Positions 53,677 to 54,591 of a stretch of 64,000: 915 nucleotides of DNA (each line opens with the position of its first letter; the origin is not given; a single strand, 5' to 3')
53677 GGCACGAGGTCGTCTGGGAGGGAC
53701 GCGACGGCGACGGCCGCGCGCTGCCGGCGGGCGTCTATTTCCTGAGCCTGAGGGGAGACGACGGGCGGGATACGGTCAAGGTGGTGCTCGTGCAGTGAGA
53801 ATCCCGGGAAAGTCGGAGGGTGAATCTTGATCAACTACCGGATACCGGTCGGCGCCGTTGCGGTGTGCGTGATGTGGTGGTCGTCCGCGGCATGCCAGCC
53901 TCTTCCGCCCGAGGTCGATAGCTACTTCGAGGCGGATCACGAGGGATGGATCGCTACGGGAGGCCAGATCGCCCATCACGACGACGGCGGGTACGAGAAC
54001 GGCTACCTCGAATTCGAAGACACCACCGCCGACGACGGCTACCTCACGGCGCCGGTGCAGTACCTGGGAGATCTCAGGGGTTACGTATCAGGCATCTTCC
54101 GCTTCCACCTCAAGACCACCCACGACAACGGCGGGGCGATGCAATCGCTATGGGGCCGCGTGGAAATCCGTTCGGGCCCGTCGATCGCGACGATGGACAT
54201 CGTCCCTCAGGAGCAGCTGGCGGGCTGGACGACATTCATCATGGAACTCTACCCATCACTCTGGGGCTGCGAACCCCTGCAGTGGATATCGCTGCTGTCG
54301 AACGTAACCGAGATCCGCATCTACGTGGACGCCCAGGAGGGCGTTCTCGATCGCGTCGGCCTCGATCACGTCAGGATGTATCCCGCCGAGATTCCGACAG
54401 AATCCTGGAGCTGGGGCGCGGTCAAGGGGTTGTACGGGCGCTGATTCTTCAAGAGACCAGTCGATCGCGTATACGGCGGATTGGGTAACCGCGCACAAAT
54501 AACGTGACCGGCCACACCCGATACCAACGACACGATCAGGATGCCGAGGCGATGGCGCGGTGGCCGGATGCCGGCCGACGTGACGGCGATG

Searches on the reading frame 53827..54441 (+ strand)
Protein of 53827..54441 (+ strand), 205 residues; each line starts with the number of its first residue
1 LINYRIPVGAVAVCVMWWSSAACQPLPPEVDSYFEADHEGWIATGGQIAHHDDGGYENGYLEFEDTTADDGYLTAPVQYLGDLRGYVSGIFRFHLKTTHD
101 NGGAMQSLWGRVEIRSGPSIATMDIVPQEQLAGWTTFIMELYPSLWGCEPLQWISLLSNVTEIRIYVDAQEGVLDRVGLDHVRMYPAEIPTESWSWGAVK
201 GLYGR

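Call 9: search_protein_families(library=ncbifam, max_evalue=1, proteins=[window:53827-54441:+])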
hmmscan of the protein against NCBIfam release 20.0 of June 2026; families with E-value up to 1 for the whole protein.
seq(205 aa): 0 families

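Call 10: search_protein_families(library=pfam, max_evalue=1, proteins=[window:53827-54441:+])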
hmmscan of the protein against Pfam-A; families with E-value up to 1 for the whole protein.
seq(205 aa): 1 family
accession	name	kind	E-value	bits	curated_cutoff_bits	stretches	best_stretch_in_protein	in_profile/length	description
PF00052.24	Laminin_B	-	0.0021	18.3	22.4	1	72-190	1-125/136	Laminin B (Domain IV)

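Call 19: find_encoding_contigs(protein=window:53827-54441:+, flank=3000, max_places=4)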
Protein window:53827-54441:+ (205 aa): no gene with exactly this product is on record in the collection.

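Call 75: find_homologous_proteins(query=window:53827-54441:+, max_evalue=0.00001)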
Query window:53827-54441:+ (205 aa): 2 proteins with E <= 0.00001 among 59 candidates.
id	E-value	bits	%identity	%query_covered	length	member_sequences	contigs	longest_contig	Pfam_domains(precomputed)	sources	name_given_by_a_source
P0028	1.2e-138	478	99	100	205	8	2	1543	-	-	-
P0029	2.0e-58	216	47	100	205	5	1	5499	-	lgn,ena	-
